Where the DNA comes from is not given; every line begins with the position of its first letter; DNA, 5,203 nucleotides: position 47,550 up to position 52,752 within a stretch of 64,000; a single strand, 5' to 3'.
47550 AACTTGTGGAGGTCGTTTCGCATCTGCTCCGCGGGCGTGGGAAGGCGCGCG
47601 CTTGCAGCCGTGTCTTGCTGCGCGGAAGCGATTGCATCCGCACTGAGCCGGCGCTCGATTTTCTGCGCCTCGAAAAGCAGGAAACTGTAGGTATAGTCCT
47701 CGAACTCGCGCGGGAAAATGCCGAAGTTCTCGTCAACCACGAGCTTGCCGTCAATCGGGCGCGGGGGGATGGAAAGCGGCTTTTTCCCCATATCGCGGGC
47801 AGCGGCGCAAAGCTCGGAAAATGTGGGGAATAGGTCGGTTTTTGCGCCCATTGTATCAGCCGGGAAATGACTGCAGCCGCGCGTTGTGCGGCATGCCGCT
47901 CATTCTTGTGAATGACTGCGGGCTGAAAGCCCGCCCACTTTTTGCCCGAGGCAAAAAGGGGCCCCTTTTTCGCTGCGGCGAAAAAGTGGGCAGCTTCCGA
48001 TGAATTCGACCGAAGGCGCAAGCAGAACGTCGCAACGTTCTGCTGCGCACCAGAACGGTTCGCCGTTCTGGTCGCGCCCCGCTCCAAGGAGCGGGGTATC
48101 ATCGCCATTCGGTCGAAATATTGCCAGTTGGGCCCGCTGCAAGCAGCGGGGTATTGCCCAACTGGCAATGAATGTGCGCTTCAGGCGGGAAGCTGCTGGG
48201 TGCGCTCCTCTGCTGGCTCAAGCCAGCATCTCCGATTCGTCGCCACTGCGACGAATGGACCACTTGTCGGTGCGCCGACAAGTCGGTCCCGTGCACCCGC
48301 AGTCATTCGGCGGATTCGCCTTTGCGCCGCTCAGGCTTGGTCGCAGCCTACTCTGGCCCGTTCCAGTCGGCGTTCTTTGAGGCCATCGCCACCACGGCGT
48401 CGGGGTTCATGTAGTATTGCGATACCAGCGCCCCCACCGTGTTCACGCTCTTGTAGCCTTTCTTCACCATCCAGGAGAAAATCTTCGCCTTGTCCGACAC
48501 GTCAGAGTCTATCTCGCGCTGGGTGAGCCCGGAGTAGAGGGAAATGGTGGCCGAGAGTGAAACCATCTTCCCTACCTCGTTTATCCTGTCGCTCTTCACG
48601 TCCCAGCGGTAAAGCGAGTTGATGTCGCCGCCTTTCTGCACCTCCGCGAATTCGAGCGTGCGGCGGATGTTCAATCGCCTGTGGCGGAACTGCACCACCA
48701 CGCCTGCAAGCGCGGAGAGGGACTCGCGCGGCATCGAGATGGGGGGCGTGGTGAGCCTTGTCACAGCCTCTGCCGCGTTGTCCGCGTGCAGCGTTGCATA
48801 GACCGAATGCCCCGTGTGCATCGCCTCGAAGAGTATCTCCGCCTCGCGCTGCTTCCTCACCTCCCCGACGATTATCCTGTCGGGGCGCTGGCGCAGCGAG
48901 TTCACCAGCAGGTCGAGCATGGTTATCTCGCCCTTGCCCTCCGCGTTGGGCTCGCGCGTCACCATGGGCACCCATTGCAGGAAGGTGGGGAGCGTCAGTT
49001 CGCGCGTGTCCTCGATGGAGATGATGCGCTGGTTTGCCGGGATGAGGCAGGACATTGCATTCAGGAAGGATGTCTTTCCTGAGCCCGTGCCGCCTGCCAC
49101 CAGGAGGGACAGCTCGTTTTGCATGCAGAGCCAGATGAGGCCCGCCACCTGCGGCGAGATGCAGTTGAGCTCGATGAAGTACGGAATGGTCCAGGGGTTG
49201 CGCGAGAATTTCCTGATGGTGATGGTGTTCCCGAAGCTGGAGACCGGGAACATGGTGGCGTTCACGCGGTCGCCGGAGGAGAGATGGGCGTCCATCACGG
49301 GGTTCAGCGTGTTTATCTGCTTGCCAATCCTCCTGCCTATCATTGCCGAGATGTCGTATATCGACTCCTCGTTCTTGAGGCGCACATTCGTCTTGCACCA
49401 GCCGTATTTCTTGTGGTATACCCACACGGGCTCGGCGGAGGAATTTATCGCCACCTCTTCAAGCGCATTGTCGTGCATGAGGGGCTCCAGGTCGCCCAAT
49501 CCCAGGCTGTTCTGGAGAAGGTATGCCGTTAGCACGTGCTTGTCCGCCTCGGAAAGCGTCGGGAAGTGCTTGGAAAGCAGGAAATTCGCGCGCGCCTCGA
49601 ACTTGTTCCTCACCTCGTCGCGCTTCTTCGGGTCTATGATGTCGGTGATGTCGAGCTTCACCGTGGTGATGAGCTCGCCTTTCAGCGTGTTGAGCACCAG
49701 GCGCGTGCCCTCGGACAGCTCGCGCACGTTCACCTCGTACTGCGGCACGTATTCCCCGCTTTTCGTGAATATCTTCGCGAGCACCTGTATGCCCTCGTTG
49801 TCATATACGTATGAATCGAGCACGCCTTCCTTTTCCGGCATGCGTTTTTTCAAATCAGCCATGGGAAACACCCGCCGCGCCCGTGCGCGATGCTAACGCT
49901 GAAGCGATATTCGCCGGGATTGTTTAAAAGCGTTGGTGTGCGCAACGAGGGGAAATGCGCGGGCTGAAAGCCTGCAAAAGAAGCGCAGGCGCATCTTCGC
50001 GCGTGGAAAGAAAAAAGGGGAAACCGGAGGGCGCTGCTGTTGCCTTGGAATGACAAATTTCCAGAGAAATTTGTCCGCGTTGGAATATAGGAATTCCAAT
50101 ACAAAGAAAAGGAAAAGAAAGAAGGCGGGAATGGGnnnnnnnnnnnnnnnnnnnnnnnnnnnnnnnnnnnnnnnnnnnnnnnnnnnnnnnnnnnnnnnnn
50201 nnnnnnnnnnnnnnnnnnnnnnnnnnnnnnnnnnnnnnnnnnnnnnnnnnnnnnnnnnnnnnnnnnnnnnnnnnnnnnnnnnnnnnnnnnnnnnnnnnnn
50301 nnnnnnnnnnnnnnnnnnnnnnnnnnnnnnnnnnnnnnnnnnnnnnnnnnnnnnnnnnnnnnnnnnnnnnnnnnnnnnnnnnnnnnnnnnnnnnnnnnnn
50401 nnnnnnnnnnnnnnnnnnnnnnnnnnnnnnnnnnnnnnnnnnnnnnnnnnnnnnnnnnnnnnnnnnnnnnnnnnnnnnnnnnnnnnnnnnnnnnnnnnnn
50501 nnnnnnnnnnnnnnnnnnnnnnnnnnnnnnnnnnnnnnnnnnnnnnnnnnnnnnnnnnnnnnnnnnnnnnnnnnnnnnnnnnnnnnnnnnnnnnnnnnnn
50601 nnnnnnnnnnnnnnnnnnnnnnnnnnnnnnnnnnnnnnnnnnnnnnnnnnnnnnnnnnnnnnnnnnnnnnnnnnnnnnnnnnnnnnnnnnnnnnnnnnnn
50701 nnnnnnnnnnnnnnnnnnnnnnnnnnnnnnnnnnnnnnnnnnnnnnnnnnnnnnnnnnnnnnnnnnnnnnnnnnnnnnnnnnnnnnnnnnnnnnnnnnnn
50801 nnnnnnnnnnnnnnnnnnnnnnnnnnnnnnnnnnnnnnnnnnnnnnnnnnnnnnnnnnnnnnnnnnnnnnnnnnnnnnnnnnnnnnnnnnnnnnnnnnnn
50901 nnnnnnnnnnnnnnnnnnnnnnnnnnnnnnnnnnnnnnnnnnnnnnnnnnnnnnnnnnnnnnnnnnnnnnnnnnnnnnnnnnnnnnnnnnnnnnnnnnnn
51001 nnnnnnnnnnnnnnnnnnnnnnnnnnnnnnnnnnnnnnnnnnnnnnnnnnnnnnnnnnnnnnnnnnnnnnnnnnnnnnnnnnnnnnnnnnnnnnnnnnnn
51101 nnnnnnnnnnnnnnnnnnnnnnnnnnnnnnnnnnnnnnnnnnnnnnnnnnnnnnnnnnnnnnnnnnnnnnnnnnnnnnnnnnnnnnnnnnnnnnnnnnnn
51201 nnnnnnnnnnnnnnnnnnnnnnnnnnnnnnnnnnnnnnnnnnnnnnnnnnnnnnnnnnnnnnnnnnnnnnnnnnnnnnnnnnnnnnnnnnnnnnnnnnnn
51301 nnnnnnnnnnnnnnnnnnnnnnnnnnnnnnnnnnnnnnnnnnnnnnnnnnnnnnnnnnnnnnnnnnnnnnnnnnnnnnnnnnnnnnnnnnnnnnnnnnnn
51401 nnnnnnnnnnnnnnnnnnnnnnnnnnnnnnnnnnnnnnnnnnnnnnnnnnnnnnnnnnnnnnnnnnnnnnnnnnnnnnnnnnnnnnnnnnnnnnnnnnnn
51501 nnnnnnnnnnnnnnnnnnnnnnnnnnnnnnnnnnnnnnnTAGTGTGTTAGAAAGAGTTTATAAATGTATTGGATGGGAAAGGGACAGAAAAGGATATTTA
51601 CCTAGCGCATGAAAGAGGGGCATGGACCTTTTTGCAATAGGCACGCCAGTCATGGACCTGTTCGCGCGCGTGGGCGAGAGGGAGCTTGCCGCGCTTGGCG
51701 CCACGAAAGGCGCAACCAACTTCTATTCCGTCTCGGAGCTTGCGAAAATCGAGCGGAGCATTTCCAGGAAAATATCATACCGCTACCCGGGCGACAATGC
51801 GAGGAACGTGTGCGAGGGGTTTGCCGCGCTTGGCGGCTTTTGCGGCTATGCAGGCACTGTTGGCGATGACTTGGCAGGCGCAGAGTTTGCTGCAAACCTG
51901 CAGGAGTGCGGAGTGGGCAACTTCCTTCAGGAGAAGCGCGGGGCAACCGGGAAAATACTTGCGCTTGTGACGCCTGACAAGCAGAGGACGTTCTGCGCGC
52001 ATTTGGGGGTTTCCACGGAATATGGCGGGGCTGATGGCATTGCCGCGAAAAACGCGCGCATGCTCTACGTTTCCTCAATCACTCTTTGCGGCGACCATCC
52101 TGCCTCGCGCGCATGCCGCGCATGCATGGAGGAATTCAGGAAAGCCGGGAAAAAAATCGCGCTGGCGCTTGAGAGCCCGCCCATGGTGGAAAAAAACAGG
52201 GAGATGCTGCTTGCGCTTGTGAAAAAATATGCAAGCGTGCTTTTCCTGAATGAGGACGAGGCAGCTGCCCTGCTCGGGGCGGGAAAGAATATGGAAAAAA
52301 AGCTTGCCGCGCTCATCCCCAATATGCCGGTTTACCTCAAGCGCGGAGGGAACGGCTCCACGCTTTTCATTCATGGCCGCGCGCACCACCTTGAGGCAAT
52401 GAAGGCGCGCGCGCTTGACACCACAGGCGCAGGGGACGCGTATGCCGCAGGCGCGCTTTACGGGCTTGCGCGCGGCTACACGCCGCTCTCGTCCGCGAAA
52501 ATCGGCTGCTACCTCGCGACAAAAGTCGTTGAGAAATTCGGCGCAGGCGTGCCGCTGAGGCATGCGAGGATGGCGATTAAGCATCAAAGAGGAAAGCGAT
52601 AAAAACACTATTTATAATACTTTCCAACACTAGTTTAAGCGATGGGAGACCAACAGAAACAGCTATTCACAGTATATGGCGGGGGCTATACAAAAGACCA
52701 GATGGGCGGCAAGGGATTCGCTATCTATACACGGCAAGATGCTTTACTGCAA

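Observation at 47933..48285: Dense array of at least eight stable hairpins between the pilus ATPase and the giant disordered-protein gene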

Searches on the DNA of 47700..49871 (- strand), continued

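Call 81: search_with_rna_model(model_id=R1, sources=[window, L085, L086, L087, L088, L089, L090, L091, L092, L093, L165, L167, L168, L001, L002, L003, L004, L005, L006, L007, L008, L009, L010, L011, L012, L094, L095, L096, L030, L048], max_evalue=1, show_alignments=0)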
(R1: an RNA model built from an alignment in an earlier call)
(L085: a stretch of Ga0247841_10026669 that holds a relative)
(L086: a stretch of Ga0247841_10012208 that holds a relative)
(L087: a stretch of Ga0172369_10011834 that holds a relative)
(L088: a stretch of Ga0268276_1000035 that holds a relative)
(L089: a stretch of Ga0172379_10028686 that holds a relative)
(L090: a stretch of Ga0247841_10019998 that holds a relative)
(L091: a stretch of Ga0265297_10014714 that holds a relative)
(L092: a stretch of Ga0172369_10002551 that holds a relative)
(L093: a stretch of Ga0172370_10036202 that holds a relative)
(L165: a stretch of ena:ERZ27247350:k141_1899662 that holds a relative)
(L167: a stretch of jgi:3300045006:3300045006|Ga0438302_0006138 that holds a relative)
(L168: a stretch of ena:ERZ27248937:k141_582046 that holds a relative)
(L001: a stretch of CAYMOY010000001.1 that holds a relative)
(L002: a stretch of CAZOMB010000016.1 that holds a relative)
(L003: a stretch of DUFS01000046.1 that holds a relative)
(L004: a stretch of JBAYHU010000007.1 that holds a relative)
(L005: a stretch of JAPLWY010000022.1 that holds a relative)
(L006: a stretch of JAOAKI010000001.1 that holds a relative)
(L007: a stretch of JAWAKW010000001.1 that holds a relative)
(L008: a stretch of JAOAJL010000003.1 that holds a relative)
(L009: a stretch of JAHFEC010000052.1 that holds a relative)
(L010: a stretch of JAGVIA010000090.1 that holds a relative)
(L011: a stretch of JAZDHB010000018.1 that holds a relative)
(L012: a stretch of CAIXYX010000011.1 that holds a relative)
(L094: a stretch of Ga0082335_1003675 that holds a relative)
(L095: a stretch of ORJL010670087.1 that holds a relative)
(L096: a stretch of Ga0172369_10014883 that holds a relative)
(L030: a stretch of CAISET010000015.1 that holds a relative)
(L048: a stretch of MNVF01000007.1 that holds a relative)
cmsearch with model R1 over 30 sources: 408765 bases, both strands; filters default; matches with E-value up to 1: 23.
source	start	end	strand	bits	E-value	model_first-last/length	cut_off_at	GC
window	47930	47993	-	84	5.8e-17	1-65/65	no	0.61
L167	6629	6692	+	82.2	1.5e-16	1-65/65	no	0.55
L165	5441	5508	+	76.2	3.7e-15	1-65/65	no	0.56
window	47932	47996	+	69.2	1.6e-13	1-65/65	no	0.58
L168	3291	3352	-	61.3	1.1e-11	1-65/65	no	0.56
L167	6625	6688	-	54.7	3.7e-10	1-65/65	no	0.56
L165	5437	5506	-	53.8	6.2e-10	1-65/65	no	0.57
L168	3295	3356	+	47.9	1.5e-08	1-65/65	no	0.56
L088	4258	4317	-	42.1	3.2e-07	1-65/65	no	0.47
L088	4262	4321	+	39.3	1.5e-06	1-65/65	no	0.47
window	48229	48292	+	36.3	7.1e-06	1-65/65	no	0.62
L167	2871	2934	+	30.8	0.00014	1-65/65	no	0.62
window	29948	30010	-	25.7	0.0021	1-65/65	no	0.51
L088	4325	4367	+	24.5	0.004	1-65/65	no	0.44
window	29981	30040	+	23.8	0.0059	1-65/65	no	0.47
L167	2869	2930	-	19.4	0.06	1-65/65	no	0.63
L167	6979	7043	+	16.9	0.23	1-65/65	no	0.74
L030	12426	12488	-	16.7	0.26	1-65/65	no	0.56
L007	3503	3556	+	14.8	0.72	1-65/65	no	0.41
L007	10306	10344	-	14.8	0.72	1-65/65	no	0.51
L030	5444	5501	+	14.2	0.98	1-65/65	no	0.59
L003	4668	4708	-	14.2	0.99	1-65/65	no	0.68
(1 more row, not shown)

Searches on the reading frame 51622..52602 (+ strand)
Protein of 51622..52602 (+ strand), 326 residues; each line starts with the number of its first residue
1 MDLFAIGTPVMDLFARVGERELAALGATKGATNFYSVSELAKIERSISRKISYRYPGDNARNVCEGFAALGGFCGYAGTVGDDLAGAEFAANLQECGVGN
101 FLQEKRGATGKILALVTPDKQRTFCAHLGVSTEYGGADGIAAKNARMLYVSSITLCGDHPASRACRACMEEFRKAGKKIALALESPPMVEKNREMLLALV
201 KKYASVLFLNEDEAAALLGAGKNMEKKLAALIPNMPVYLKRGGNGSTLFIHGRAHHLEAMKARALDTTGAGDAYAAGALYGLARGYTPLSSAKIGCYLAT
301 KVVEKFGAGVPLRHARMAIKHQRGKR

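Call 7: search_protein_families(library=pfam, proteins=[window:51622-52602:+])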
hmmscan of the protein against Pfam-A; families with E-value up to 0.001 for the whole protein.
window:51622-52602:+ (326 aa): 1 family
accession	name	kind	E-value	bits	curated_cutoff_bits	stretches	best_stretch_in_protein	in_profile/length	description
PF00294.29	PfkB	-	7.3e-38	131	25.8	1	55-312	34-299/302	pfkB family carbohydrate kinase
